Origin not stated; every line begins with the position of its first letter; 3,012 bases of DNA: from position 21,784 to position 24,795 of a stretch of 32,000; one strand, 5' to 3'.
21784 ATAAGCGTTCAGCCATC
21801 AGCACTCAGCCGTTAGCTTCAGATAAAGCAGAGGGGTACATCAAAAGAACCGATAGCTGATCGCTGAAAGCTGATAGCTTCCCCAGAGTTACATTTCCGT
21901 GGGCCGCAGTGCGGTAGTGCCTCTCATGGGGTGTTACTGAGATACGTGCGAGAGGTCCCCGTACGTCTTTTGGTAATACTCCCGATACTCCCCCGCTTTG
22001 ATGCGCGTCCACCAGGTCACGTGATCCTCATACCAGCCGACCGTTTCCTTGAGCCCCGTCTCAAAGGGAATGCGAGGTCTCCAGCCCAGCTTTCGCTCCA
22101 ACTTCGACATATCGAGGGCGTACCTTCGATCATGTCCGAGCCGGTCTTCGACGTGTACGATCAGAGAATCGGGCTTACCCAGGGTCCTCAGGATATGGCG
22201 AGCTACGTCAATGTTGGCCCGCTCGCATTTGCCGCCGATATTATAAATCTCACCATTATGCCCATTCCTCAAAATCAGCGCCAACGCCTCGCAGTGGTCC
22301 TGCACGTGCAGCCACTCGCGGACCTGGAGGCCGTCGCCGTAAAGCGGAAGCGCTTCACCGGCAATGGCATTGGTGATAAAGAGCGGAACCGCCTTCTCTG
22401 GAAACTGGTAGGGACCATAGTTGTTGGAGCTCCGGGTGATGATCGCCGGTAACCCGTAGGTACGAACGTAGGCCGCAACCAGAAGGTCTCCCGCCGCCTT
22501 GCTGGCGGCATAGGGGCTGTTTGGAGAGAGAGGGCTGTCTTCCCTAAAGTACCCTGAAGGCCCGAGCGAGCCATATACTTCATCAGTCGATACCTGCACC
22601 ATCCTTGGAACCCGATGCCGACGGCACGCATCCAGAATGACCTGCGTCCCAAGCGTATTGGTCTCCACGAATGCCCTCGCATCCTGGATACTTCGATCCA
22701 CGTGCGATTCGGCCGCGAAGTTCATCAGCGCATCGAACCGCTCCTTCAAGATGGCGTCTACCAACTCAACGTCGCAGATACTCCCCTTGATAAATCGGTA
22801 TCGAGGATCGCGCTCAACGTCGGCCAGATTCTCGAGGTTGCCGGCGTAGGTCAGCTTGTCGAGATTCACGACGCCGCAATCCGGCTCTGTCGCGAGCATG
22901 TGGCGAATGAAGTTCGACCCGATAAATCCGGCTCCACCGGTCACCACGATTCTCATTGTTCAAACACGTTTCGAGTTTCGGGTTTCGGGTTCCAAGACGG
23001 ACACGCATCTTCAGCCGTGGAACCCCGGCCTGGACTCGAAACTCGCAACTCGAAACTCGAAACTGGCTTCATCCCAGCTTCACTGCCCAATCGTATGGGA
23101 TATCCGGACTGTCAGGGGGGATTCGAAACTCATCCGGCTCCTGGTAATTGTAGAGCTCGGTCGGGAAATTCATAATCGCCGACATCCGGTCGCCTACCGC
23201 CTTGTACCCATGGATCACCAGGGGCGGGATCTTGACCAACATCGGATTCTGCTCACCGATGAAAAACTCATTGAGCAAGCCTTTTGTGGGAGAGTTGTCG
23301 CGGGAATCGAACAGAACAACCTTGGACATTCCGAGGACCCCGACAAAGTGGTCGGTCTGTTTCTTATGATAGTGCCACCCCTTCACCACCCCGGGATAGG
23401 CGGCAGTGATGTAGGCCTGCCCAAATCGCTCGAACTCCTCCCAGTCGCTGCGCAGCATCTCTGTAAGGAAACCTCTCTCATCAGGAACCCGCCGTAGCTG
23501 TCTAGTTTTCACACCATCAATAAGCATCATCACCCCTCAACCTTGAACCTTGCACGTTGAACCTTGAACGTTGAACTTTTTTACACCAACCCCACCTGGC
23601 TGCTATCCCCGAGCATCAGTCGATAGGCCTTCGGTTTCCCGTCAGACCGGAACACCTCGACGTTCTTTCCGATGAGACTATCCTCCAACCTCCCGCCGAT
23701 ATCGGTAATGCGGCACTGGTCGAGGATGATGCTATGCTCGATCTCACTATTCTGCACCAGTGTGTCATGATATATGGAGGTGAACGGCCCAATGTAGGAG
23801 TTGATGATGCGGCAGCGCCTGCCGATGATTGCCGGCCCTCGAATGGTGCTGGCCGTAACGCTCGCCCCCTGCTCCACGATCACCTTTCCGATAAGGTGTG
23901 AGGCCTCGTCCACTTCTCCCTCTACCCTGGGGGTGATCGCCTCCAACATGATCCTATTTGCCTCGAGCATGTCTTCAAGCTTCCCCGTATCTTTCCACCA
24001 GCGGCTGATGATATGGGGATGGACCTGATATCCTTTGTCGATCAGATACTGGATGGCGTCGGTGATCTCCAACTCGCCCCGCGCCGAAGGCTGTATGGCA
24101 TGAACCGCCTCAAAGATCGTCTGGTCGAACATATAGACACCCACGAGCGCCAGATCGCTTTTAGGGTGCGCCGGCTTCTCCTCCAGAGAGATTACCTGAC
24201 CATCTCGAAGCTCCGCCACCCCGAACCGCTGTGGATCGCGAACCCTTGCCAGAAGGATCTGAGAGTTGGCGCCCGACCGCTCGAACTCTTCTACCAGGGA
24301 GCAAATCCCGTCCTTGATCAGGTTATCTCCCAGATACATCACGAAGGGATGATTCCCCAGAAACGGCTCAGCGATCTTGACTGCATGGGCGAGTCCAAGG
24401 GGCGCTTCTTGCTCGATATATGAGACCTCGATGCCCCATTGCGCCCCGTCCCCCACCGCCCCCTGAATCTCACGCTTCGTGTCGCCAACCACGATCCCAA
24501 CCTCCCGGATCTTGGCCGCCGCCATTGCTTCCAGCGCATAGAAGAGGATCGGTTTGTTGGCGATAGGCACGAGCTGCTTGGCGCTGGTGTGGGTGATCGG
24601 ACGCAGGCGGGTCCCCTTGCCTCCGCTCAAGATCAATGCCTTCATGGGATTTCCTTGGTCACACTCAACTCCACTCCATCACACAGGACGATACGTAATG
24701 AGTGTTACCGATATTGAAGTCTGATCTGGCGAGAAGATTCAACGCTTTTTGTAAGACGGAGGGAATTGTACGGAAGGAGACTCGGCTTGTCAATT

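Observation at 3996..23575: Family of strictly heptanucleotide-periodic degenerate repeats at many gene boundaries, often as inverted arms (STRR-like)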

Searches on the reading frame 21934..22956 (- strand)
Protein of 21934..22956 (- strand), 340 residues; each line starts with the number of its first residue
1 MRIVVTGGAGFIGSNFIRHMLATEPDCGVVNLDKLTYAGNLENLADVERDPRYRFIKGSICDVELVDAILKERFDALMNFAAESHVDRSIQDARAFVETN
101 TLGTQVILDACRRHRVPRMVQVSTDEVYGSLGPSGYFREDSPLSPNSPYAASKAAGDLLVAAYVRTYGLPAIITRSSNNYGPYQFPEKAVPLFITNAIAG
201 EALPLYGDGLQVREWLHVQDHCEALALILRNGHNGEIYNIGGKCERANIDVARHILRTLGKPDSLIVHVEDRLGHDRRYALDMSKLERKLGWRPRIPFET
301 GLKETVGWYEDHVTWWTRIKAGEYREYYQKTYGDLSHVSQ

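Call 14: search_protein_families(library=pfam, proteins=[window:21934-22956:-])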
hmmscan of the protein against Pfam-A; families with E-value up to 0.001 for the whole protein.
window:21934-22956:- (340 aa): 7 families
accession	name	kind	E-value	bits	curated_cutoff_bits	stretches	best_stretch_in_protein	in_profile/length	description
PF16363.11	GDP_Man_Dehyd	-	1.4e-81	275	27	1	5-305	2-332/332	GDP-mannose 4,6 dehydratase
PF01370.27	Epimerase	-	3.1e-67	226.9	20.9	1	3-241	1-240/240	NAD dependent epimerase/dehydratase family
PF04321.23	RmlD_sub_bind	-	2.1e-17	63.6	27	1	1-269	1-241/287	RmlD substrate binding domain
PF01073.25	3Beta_HSD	-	2.6e-15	56.7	22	1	4-220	1-220/280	3-beta hydroxysteroid dehydrogenase/isomerase family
PF02719.21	Polysacc_synt_2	-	6.2e-14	52.3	20.2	1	3-127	1-131/293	Polysaccharide biosynthesis protein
PF07993.18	NAD_binding_4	-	1.4e-11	44.5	20.1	1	5-178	1-206/258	Male sterility protein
PF13460.12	NAD_binding_10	-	1.6e-05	25.3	27.2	1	7-157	1-129/184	NAD(P)H-binding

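Call 35: find_related_loci(query=window:21934-22956:-, collection=metagenome_contigs, flank=6000)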
Query window:21934-22956:- (340 aa) in metagenome_contigs; peptide patterns used: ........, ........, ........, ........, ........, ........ (x = any residue, [..] = any of these).
289 stretches matched a pattern; 240 encode a relative of the query (tblastn E <= 1e-3); the best 80 are kept; 80 distinct loci.
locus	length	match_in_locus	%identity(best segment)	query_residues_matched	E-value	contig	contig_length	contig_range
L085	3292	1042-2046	95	1-335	0e+0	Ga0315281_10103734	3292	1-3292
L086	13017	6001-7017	93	1-339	0e+0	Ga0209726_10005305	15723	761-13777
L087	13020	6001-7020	93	1-340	0e+0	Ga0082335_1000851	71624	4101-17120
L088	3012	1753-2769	87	1-339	0e+0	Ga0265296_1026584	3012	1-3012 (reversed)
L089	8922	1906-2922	87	1-339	0e+0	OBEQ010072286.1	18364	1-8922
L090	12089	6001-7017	72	1-339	3e-165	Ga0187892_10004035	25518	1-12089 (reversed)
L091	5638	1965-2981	73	1-339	5e-165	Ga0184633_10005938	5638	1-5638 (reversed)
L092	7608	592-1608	72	1-339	5e-162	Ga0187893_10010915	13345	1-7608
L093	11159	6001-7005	62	1-334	5e-139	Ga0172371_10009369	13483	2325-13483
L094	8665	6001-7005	62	1-334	5e-139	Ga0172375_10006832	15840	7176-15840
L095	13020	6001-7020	81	1-340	0e+0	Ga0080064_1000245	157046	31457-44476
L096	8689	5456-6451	59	3-334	3e-131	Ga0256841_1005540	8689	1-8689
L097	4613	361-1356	59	3-334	2e-132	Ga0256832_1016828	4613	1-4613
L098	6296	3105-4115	58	3-340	2e-128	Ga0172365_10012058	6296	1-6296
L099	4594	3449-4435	59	3-332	2e-128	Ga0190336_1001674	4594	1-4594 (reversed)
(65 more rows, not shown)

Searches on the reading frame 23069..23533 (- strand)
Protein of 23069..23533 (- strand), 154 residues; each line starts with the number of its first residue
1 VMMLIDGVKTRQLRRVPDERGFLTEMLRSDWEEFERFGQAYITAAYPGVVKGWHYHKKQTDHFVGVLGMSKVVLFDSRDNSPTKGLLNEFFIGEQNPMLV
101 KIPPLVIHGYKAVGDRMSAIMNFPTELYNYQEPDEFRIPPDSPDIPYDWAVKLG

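Call 14: search_protein_families(library=pfam, proteins=[window:23069-23533:-])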
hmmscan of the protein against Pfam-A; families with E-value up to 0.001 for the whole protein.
window:23069-23533:- (154 aa): 3 families
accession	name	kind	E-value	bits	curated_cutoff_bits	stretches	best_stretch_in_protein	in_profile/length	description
PF14667.12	Polysacc_synt_C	-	4.7e-14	52.9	28.7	1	18-136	3-111/111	Polysaccharide biosynthesis C-terminal domain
PF00908.23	dTDP_sugar_isom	-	3.9e-13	49.9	27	1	5-151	4-154/168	dTDP-4-dehydrorhamnose 3,5-epimerase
PF05523.17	FdtA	-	0.00019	21.7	23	1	8-80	3-75/131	WxcM-like, C-terminal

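Call 61: find_encoding_contigs(protein=window:23072-23530:-, flank=3000, max_places=10)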
Protein window:23072-23530:- (153 aa): 2 contigs read that carry it; 2 places shown.
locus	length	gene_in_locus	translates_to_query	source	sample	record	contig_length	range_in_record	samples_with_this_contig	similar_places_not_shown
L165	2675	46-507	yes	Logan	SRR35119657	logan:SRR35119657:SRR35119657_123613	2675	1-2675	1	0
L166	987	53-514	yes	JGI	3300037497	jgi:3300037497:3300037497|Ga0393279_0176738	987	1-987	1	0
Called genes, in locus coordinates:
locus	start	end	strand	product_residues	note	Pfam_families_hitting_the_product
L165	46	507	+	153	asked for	PF00908:dTDP_sugar_isom, PF14667:Polysacc_synt_C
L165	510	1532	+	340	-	PF01073:3Beta_HSD, PF01370:Epimerase, PF02719:Polysacc_synt_2, PF04321:RmlD_sub_bind, PF07993:NAD_binding_4, PF13460:NAD_binding_10 (weak), PF16363:GDP_Man_Dehyd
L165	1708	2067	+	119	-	PF01050:MannoseP_isomer, PF07883:Cupin_2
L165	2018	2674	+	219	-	?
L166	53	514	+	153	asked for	PF00908:dTDP_sugar_isom, PF14667:Polysacc_synt_C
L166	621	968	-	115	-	-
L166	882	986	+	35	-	?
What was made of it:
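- Tried and rejected: Only call 61 gave diverged strains.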

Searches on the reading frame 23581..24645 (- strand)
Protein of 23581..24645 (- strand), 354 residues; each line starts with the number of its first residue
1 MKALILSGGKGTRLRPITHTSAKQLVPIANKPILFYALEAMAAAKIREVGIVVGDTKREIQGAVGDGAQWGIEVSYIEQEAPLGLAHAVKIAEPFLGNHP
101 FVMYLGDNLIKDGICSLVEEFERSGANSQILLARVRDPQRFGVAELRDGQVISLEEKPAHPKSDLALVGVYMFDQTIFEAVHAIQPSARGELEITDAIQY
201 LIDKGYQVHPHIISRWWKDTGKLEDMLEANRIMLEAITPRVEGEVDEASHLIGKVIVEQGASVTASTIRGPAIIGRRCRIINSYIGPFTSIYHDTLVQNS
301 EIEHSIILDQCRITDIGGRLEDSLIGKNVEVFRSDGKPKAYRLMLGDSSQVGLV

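Call 14: search_protein_families(library=pfam, proteins=[window:23581-24645:-])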
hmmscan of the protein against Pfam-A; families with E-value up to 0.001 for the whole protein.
window:23581-24645:- (354 aa): 4 families
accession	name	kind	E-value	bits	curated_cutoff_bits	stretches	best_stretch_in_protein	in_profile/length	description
PF00483.29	NTP_transferase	-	1.4e-56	192.2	21.2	1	2-233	1-242/245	Nucleotidyl transferase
PF12804.13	NTP_transf_3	-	5.9e-08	33.5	27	1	3-125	1-115/160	MobA-like NTP transferase domain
PF25084.1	LbH_EIF2B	-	7.2e-06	26.4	54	1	251-331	24-99/105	EIF2B subunit epsilon LbH domain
PF24894.1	Hexapep_GlmU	-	0.00016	22.2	23.3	0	296-331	26-77/104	GlmU-like, C-terminal hexapeptide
